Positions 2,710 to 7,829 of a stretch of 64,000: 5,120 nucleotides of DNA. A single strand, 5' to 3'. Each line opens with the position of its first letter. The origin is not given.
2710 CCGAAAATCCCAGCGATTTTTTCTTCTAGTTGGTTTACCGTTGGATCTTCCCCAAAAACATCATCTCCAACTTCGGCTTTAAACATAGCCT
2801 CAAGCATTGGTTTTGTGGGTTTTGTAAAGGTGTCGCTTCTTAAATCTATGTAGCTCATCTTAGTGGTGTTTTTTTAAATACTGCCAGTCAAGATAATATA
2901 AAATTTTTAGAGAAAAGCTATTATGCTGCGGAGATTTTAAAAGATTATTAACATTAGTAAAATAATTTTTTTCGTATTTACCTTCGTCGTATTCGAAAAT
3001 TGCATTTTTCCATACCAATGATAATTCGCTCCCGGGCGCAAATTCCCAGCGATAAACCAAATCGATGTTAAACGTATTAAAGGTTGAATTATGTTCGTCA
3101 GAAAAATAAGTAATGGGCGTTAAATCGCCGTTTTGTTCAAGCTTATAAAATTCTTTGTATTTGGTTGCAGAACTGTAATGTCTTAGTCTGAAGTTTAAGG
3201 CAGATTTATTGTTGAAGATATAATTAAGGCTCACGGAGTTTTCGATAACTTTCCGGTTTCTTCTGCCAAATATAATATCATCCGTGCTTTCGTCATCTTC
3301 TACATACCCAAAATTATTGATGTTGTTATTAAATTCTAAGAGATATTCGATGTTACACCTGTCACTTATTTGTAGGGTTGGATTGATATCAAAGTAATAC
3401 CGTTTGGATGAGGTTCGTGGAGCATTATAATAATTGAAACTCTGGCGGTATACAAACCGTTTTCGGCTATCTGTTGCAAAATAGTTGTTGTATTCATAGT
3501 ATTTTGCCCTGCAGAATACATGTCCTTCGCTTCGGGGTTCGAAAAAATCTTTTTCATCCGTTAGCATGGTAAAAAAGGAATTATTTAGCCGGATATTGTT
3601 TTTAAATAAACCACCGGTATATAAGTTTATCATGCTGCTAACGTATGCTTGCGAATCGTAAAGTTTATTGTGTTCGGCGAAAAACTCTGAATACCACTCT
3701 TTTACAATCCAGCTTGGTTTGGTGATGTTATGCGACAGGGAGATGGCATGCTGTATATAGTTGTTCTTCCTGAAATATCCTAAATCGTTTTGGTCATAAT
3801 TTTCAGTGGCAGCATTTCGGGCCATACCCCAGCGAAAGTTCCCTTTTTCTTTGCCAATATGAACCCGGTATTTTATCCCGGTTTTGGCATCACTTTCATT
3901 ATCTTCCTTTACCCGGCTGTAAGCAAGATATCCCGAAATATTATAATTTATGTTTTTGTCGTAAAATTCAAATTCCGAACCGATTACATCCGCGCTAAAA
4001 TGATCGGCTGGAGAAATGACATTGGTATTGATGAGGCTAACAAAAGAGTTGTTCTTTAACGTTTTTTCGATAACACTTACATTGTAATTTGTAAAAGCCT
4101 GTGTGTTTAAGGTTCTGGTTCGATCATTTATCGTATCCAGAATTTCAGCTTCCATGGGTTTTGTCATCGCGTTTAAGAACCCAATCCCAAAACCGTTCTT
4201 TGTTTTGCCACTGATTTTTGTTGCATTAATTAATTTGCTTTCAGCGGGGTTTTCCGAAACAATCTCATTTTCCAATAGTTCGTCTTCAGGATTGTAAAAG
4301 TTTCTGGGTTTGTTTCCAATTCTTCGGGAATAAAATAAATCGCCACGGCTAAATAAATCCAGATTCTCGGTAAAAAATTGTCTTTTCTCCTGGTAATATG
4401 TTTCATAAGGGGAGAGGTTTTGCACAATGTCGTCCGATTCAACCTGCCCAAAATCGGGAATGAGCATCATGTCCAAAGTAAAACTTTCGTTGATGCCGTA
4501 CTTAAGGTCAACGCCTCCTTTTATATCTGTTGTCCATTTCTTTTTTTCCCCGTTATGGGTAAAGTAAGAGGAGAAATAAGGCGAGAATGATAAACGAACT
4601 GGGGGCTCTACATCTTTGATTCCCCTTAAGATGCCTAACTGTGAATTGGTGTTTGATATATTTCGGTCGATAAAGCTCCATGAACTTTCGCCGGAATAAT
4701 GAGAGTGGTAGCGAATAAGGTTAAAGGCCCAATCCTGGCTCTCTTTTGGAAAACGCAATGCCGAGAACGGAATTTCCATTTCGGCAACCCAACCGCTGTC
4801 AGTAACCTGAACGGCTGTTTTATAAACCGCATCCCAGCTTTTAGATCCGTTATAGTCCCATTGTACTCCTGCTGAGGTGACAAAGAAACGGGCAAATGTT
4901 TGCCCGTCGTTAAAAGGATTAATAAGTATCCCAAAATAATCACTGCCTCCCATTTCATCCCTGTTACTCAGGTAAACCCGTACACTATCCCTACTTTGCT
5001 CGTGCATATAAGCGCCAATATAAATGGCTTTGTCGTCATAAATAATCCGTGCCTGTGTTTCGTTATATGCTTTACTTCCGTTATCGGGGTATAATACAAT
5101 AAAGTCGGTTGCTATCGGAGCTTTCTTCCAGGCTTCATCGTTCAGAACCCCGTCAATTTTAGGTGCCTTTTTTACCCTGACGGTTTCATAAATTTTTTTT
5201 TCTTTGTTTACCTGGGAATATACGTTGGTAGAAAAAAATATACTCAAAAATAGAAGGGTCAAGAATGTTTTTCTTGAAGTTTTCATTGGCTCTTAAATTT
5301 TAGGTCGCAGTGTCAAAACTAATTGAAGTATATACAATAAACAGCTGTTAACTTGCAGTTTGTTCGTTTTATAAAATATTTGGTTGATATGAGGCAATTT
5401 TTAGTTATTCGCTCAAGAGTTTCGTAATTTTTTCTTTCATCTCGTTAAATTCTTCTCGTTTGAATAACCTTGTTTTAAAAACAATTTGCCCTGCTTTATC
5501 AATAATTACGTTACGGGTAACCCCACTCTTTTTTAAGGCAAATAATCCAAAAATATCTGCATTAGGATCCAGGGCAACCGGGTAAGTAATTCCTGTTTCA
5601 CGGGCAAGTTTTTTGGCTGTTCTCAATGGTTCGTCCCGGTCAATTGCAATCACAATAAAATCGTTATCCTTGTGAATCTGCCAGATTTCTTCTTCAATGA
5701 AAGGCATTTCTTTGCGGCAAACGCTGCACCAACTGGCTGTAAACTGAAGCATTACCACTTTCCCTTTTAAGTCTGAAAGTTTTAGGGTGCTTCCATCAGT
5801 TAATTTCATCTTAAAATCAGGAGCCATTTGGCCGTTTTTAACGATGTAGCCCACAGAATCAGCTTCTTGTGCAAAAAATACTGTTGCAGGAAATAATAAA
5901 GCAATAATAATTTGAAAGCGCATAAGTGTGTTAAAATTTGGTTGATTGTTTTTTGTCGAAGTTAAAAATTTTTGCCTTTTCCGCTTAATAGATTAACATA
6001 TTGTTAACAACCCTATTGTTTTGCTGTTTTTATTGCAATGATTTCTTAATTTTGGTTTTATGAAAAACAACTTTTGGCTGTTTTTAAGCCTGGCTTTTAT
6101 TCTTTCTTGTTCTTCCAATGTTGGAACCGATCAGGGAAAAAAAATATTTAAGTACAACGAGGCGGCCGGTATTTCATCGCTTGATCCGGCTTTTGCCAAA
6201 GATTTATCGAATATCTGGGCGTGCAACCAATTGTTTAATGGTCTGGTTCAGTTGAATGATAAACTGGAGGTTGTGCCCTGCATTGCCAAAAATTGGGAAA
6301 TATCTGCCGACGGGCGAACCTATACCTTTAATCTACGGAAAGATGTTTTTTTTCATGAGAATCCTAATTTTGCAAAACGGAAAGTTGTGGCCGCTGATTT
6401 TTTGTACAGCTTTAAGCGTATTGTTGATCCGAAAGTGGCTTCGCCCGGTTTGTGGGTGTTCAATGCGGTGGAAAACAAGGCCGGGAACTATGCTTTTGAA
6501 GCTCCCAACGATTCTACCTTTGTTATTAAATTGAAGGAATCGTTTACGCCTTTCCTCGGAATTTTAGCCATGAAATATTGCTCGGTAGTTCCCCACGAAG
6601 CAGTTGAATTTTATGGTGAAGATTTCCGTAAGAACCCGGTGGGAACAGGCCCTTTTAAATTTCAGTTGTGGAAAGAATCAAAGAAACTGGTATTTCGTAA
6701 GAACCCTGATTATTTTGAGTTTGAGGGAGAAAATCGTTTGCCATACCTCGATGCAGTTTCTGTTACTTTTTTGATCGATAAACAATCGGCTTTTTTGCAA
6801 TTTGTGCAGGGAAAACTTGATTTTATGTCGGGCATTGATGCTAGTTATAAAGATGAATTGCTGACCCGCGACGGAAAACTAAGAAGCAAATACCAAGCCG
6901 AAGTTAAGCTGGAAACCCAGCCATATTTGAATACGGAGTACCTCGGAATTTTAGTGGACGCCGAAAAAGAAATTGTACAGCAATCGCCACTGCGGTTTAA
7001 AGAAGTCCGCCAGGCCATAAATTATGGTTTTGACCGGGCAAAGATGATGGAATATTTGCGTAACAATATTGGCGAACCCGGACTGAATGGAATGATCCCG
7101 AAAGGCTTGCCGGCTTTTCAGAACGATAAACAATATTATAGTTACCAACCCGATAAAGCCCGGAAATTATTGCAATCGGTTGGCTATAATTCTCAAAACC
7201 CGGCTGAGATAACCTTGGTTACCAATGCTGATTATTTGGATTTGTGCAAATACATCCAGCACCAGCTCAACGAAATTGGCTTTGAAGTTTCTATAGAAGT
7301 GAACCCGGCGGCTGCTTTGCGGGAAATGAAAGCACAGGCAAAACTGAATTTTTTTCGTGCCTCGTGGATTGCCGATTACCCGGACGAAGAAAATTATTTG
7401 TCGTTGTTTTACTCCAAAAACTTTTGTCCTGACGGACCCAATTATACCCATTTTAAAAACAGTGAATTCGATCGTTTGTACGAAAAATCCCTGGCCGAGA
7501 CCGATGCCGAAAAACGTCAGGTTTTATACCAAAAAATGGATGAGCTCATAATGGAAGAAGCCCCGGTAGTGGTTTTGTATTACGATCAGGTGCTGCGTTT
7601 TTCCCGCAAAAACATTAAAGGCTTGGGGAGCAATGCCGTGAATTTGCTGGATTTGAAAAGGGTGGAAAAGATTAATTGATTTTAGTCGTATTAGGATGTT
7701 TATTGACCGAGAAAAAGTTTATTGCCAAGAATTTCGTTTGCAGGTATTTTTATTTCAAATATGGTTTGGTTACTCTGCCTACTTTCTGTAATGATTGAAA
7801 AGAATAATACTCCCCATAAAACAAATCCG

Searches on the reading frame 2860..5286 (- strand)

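Call 67: search_protein_families(library=pfam, proteins=[window:2860-5286:-], max_evalue=0.00001)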
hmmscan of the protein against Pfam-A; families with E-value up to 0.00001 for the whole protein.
window:2860-5286:- (808 aa): 2 families
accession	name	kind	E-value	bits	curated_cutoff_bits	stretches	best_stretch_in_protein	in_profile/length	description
PF19313.5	DUF5916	-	2.8e-191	637.6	22.6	1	228-806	1-570/572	Domain of unknown function (DUF5916)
PF06452.16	CBM9_1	-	2.6e-08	34.4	23.4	1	44-194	1-150/185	Carbohydrate family 9 binding domain-like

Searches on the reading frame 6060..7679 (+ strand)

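Call 67: search_protein_families(library=pfam, proteins=[window:6060-7679:+], max_evalue=0.00001)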
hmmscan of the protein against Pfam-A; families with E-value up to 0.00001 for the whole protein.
window:6060-7679:+ (539 aa): 1 family
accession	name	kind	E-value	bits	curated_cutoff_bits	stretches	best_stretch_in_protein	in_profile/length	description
PF00496.27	SBP_bac_5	-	8.9e-77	259.1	32.4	1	70-453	1-363/368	Bacterial extracellular solute-binding proteins, family 5 Middle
